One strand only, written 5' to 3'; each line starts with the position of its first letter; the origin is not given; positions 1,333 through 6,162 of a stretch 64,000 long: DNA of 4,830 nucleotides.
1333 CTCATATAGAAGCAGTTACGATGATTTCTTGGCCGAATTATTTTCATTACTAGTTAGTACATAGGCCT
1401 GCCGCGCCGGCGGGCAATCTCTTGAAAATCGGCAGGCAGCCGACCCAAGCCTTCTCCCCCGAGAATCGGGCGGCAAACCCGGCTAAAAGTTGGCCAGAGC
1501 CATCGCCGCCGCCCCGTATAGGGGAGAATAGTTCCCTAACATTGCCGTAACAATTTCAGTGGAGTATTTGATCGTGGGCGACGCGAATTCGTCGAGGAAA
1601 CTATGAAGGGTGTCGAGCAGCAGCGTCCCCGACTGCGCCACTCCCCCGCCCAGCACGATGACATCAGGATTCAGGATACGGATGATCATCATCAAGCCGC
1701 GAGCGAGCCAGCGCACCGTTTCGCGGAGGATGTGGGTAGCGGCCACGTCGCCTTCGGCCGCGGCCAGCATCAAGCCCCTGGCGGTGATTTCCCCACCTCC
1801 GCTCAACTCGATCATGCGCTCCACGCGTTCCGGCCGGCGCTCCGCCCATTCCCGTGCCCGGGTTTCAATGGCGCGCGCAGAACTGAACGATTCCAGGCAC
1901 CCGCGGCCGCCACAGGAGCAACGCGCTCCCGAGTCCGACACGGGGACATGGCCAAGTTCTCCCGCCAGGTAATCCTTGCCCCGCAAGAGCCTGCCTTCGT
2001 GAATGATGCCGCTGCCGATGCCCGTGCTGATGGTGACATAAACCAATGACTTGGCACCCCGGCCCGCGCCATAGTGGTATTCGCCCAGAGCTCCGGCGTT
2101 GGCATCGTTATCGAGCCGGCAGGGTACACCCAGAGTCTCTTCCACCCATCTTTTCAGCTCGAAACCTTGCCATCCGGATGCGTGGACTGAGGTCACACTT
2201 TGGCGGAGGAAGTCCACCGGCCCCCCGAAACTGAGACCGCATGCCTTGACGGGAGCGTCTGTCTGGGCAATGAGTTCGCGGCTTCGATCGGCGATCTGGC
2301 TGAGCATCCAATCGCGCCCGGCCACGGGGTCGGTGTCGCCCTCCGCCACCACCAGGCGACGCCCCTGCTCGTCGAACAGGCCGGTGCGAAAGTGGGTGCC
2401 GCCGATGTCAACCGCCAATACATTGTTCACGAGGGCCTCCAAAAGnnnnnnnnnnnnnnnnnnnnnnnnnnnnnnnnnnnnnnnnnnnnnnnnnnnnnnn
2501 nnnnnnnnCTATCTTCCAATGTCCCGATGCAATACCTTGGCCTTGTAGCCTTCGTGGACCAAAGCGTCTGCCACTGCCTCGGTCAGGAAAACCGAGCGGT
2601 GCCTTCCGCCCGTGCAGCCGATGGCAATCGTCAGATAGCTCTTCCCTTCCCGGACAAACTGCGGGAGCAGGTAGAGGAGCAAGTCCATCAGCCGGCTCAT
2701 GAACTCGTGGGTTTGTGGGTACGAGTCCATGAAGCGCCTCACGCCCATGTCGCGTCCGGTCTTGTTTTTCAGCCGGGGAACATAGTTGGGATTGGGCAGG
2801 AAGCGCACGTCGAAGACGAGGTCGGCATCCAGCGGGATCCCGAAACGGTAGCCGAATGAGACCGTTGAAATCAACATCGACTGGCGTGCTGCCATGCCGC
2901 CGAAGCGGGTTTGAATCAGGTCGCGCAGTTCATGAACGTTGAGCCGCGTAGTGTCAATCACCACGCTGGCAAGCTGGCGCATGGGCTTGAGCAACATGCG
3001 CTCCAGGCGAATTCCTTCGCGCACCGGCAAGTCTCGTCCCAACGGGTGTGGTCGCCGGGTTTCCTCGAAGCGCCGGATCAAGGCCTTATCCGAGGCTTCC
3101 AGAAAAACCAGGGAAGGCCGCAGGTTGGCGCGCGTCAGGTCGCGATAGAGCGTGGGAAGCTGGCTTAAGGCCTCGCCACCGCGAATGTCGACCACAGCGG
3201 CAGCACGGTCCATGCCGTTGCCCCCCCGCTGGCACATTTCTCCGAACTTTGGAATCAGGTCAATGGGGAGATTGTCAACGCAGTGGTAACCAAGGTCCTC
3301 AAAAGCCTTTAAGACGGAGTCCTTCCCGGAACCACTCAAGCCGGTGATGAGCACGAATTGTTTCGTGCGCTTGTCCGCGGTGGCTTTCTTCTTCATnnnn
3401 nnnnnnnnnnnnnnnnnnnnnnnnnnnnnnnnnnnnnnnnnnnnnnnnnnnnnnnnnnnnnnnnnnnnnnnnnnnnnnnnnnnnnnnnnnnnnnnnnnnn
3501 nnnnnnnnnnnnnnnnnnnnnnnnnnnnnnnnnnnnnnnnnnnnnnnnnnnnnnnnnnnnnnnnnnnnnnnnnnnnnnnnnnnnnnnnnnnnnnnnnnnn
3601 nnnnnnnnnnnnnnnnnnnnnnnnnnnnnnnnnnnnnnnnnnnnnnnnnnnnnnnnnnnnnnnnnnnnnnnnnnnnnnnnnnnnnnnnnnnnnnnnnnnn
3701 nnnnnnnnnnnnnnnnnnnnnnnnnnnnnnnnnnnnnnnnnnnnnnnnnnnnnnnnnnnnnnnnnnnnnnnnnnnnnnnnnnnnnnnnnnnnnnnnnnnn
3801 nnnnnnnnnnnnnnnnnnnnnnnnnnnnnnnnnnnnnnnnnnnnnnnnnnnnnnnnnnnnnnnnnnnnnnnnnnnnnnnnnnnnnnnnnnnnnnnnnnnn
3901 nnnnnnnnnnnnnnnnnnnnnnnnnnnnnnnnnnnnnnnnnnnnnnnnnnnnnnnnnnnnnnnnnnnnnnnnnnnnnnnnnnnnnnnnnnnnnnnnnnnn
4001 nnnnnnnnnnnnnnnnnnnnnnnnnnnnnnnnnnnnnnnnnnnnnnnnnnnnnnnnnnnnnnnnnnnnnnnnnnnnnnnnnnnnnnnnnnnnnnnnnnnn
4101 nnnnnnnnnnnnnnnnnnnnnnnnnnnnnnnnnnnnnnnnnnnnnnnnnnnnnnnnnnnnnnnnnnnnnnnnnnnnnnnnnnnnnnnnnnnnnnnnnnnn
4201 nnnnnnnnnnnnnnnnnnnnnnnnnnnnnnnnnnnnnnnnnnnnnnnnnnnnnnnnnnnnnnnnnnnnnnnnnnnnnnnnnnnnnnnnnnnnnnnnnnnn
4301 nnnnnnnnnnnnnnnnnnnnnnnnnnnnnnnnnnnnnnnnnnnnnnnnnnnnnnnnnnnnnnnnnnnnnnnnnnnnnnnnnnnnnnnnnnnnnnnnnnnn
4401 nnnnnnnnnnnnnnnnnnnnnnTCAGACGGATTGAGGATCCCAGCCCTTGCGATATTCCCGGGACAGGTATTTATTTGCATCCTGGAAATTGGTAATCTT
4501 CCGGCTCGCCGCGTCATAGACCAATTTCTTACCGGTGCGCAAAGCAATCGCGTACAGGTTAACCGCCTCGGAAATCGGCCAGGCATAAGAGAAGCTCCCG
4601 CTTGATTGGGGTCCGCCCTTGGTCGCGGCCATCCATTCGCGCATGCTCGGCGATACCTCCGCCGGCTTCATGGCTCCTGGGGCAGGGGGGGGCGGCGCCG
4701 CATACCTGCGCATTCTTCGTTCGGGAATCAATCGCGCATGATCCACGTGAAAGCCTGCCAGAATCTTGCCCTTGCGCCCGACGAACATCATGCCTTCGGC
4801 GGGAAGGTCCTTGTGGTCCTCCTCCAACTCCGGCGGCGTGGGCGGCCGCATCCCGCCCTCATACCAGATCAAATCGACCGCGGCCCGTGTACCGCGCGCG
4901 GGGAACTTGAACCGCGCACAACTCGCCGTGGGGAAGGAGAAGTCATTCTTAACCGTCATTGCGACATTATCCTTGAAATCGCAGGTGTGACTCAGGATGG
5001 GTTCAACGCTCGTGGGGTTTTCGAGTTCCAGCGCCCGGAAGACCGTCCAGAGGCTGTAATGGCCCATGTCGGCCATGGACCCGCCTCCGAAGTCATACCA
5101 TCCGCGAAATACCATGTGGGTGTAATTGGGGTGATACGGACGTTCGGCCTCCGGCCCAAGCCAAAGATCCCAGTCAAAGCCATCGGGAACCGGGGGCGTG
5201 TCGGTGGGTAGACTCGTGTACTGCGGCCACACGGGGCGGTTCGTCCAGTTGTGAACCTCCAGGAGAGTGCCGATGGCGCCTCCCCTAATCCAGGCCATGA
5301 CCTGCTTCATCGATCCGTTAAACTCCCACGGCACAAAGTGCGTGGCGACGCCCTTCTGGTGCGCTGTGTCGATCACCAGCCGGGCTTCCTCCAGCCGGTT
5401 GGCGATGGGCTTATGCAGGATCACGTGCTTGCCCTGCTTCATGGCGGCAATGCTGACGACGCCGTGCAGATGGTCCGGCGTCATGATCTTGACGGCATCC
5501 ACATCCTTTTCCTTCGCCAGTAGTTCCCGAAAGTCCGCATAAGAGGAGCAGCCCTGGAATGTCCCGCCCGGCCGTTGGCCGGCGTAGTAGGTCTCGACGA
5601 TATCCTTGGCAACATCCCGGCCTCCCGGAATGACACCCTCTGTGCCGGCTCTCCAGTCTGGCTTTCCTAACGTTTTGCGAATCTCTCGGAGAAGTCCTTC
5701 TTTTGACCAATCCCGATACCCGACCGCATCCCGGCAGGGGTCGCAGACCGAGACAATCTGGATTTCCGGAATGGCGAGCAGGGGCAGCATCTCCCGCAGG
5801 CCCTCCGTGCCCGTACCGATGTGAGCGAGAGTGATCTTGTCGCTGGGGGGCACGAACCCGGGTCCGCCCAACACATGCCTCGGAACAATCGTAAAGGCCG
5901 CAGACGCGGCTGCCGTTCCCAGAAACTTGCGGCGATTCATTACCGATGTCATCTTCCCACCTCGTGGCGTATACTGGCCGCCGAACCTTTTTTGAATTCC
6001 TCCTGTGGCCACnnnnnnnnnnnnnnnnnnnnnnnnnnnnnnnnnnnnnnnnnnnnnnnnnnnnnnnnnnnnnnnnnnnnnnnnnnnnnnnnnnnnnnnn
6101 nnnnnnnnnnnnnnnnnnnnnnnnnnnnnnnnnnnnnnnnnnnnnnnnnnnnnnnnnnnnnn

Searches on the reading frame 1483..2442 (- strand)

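Call 23: search_protein_families(library=pfam, proteins=[window:1483-2442:-], max_evalue=0.00001)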
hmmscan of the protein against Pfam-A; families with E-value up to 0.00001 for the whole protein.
window:1483-2442:- (319 aa): 1 family
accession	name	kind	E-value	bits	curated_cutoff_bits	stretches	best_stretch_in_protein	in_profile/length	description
PF00480.26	ROK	-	1.2e-64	219.1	22.9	1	9-316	2-292/294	ROK family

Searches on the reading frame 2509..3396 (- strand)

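Call 23: search_protein_families(library=pfam, proteins=[window:2509-3396:-], max_evalue=0.00001)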
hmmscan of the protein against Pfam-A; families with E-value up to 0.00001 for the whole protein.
window:2509-3396:- (295 aa): 2 families
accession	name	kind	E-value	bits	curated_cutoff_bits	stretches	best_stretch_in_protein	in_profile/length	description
PF03668.21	RapZ-like_N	-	1.7e-45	155.1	25.4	1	13-167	2-156/158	RapZ-like N-terminal domain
PF22740.1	PapZ_C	-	2.8e-44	150.6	27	1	175-293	2-120/121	RapZ C-terminal domain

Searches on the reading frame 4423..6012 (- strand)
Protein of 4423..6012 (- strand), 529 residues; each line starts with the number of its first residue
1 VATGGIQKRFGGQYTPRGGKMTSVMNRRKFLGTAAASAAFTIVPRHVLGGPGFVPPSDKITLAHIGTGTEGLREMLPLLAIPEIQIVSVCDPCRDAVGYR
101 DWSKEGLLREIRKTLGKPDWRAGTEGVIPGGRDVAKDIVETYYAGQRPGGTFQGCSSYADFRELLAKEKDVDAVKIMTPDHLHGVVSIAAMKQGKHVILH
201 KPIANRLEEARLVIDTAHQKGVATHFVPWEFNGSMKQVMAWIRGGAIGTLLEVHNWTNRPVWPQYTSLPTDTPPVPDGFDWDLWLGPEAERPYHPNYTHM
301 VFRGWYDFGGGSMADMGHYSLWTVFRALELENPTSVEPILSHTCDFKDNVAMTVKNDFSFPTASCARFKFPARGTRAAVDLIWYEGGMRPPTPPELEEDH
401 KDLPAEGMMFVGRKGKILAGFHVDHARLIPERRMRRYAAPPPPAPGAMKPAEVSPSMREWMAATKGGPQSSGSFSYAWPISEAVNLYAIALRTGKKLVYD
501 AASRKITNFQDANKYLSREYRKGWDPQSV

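Call 23: search_protein_families(library=pfam, proteins=[window:4423-6012:-], max_evalue=0.00001)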
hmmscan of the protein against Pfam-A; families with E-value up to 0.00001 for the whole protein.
window:4423-6012:- (529 aa): 2 families
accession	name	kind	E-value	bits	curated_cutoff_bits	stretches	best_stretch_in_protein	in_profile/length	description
PF19051.5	GFO_IDH_MocA_C2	-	9.7e-19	68.3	23.3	1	259-332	34-105/254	Oxidoreductase family, C-terminal alpha/beta domain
PF01408.29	GFO_IDH_MocA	-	3e-14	54.2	24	1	154-223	47-115/120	Oxidoreductase family, NAD-binding Rossmann fold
